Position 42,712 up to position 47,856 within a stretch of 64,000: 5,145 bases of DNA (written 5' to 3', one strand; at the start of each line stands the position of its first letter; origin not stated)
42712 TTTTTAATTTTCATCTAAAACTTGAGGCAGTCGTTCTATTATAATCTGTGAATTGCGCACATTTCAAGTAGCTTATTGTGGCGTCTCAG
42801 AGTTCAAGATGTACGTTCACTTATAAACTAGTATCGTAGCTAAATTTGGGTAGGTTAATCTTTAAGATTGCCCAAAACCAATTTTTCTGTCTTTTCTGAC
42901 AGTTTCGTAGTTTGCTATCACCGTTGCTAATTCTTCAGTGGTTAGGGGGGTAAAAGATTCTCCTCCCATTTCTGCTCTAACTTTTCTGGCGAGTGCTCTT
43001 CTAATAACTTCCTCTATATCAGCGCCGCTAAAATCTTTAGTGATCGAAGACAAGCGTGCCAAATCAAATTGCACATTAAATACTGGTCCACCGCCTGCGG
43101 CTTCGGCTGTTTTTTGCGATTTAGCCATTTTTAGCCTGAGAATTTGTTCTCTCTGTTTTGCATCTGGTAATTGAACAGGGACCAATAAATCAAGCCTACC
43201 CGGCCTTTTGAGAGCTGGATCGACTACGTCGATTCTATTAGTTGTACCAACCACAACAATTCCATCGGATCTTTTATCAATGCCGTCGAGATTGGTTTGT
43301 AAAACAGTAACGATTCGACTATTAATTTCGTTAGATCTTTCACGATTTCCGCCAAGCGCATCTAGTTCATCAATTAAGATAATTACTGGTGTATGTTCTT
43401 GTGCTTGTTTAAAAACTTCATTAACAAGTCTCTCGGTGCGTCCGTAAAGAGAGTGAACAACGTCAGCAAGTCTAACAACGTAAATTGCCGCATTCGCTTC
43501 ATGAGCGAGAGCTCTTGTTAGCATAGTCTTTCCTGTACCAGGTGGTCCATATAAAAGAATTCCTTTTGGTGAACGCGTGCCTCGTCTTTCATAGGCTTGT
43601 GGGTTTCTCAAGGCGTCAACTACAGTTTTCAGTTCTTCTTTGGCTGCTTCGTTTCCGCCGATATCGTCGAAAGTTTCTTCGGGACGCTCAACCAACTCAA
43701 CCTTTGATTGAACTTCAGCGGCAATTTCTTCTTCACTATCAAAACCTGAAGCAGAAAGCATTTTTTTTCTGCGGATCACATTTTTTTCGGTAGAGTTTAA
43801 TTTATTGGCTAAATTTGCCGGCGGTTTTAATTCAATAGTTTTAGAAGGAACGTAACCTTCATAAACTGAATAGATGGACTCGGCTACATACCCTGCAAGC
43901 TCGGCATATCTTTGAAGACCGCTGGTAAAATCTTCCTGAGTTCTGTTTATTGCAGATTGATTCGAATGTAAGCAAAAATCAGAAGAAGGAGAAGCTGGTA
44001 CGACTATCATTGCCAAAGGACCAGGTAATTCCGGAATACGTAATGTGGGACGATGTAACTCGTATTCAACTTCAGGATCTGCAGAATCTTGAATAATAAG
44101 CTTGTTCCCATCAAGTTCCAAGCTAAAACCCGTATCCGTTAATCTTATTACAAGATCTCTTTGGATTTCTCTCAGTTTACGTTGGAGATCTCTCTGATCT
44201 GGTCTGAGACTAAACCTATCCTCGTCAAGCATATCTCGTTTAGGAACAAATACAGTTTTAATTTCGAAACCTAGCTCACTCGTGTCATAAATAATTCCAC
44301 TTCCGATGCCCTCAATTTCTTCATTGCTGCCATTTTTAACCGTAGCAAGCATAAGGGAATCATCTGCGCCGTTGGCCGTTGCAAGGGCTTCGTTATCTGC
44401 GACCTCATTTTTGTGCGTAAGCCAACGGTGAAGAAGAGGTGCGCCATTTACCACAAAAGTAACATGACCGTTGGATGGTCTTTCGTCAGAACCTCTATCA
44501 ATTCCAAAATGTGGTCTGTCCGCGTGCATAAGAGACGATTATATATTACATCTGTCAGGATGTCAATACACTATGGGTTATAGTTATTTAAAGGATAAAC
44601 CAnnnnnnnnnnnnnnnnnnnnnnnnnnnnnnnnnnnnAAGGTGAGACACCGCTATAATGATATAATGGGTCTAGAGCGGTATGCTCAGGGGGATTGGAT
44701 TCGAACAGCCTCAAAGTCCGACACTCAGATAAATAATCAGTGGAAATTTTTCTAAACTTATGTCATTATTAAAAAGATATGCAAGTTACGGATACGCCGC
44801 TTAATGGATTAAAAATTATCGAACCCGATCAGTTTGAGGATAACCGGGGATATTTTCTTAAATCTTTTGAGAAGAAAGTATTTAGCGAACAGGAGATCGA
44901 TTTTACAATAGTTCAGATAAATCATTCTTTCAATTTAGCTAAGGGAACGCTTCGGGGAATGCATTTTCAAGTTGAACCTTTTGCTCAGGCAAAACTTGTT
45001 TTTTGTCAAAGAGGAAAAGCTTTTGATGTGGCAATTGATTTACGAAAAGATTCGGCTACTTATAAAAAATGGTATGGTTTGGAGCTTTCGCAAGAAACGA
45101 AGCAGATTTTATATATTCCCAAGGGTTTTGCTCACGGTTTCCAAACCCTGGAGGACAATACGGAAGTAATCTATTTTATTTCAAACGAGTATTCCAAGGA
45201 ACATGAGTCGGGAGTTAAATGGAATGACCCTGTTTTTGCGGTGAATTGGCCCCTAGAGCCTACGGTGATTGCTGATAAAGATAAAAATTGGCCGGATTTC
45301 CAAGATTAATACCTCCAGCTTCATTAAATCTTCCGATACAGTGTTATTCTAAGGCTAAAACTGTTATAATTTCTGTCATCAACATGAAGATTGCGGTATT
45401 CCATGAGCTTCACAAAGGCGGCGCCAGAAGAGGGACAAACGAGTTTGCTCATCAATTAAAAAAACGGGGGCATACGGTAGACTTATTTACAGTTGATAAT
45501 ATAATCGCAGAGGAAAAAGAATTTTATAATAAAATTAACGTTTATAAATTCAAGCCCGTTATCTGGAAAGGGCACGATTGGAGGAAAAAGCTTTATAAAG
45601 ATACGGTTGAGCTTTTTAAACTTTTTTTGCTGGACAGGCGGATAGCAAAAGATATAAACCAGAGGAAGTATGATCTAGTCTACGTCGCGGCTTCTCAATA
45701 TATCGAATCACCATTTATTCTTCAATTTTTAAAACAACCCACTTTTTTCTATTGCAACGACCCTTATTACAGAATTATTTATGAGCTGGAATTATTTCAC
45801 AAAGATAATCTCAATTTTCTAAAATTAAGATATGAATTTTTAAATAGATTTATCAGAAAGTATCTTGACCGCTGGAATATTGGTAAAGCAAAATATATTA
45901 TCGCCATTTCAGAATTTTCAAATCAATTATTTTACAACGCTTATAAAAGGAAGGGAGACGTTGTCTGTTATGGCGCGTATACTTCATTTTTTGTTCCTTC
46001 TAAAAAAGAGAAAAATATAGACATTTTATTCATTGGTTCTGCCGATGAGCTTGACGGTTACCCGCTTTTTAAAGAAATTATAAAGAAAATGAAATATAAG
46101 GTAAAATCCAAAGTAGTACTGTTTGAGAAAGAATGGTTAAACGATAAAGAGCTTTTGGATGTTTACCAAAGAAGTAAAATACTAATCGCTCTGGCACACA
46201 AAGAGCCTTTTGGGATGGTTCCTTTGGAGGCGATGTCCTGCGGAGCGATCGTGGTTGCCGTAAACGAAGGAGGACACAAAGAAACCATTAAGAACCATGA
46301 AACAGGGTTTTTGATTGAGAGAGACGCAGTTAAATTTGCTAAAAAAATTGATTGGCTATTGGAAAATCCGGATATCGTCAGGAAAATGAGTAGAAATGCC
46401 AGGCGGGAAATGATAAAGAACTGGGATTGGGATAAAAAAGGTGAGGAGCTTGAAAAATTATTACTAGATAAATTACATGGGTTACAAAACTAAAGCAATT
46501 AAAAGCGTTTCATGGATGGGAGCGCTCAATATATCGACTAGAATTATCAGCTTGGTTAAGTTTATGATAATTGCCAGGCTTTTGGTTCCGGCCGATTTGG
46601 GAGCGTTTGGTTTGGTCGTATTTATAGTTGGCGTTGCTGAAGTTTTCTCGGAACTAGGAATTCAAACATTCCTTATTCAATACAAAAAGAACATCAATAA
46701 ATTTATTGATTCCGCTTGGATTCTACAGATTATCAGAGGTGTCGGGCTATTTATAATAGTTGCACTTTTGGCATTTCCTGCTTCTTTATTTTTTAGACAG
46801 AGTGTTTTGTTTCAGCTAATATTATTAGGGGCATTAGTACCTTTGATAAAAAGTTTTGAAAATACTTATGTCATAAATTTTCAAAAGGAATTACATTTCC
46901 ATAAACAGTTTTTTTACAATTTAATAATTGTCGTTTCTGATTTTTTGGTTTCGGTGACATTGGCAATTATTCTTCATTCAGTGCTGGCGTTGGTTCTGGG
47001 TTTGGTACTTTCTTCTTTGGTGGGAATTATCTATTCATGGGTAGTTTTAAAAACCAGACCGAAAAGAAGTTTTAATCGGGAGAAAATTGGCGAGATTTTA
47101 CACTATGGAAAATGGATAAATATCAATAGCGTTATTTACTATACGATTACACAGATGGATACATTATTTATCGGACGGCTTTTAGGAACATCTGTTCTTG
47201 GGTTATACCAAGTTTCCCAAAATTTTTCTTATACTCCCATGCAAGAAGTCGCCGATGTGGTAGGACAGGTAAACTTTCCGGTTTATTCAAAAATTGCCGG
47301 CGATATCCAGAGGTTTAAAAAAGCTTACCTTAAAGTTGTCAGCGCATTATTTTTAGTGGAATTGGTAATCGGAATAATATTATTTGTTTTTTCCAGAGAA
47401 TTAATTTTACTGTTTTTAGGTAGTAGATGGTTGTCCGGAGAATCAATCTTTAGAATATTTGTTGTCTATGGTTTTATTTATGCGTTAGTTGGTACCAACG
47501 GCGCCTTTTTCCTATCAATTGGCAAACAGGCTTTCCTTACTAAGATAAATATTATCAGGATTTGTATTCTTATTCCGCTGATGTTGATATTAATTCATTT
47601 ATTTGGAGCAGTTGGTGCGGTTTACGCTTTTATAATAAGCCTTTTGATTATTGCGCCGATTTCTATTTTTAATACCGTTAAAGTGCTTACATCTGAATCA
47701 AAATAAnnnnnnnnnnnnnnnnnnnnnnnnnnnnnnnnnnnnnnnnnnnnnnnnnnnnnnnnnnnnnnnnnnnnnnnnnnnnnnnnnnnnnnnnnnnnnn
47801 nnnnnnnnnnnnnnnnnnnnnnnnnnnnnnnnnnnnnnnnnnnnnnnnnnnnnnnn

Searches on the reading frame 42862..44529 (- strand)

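Call 15: search_protein_families(library=pfam, proteins=[window:42862-44529:-], max_evalue=0.001)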
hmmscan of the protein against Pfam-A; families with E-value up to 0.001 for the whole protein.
window:42862-44529:- (555 aa): 13 families
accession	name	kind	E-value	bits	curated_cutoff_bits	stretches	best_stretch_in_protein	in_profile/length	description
PF00004.35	AAA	-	1.1e-34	120.2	21.2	1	324-452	1-129/131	ATPase family associated with various cellular activities (AAA)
PF13191.12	AAA_16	-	3.7e-09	37.8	32.6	1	311-425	14-135/167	AAA ATPase domain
PF13401.12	AAA_22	-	7e-07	30.1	27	0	322-353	6-40/130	AAA domain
PF05673.19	DUF815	-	4.1e-06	26.6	23.8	1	319-436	51-155/249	Protein of unknown function (DUF815)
PF17862.7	AAA_lid_3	-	4.4e-06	26.6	27.2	1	488-519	2-33/45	AAA+ lid domain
PF05496.18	RuvB_N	-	9.8e-06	25.8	27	1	285-351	4-63/159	Holliday junction DNA helicase RuvB P-loop domain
PF07728.20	AAA_5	-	1.5e-05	25.5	22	1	324-440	2-135/139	AAA domain (dynein-related subfamily)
PF01695.23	IstB_IS21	-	9.1e-05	22.5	24.1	1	322-392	93-165/238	IstB-like ATP binding protein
PF24883.2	NPHP3_N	-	0.00015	22.4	24.8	0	316-346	16-47/164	Nephrocystin 3, N-terminal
PF20720.3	nSTAND3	-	0.00022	21.4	27.2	1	324-442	20-121/155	Novel STAND NTPase 3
PF13481.12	AAA_25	-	0.00023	21.3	27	0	324-343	36-55/195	AAA domain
PF13238.12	AAA_18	-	0.00036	21.4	29.4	0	324-370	1-44/128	AAA domain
PF25199.1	nSTAND_NTPase5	-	0.00048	20.4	34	0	303-392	24-108/145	Novel STAND NTPase 5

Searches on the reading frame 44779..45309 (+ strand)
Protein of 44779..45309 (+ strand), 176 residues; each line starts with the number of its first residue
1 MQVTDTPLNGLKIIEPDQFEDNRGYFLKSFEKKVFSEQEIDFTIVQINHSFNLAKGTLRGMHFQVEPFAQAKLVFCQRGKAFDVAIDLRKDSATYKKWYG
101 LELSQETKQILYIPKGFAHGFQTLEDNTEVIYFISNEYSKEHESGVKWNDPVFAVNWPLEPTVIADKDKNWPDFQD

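Call 15: search_protein_families(library=pfam, proteins=[window:44779-45309:+], max_evalue=0.001)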
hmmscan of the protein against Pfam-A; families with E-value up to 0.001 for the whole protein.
window:44779-45309:+ (176 aa): 2 families
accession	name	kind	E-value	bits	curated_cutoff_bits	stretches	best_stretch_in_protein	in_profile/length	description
PF00908.23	dTDP_sugar_isom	-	1.3e-66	223.9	27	1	6-176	2-168/168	dTDP-4-dehydrorhamnose 3,5-epimerase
PF05523.17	FdtA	-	6.1e-05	23.3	23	1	11-141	3-117/131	WxcM-like, C-terminal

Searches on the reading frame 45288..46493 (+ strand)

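Call 15: search_protein_families(library=pfam, proteins=[window:45288-46493:+], max_evalue=0.001)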
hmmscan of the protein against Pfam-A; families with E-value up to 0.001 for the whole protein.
window:45288-46493:+ (401 aa): 6 families
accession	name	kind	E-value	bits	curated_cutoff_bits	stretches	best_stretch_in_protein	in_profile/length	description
PF00534.26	Glycos_transf_1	-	4.2e-26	91.9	26.4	1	241-373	45-171/172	Glycosyl transferases group 1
PF13692.12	Glyco_trans_1_4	-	5e-17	62.9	27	1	243-360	33-142/142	Glycosyl transferases group 1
PF13524.12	Glyco_trans_1_2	-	6.3e-11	42.8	25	1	277-388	28-142/144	Glycosyl transferase-like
PF13439.12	Glyco_transf_4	-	1e-08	35.8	28.5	1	44-220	2-153/170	Glycosyltransferase Family 4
PF20706.3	GT4-conflict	-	8.9e-05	22.1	26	1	286-386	272-383/385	Family 4 Glycosyltransferase in conflict systems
PF13477.12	Glyco_trans_4_2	-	0.00015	22.4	23.4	1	50-135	13-82/139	Glycosyl transferase 4-like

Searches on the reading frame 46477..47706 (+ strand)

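Call 15: search_protein_families(library=pfam, proteins=[window:46477-47706:+], max_evalue=0.001)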
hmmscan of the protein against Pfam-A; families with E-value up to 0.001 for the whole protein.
window:46477-47706:+ (409 aa): 2 families
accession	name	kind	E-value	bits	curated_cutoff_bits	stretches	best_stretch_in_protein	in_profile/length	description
PF13440.11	Polysacc_synt_3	-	7.4e-64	216.2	23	1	31-320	1-290/293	Polysaccharide biosynthesis protein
PF01943.22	Polysacc_synt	-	1.3e-26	94.1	28.2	1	9-273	3-273/274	Polysaccharide biosynthesis protein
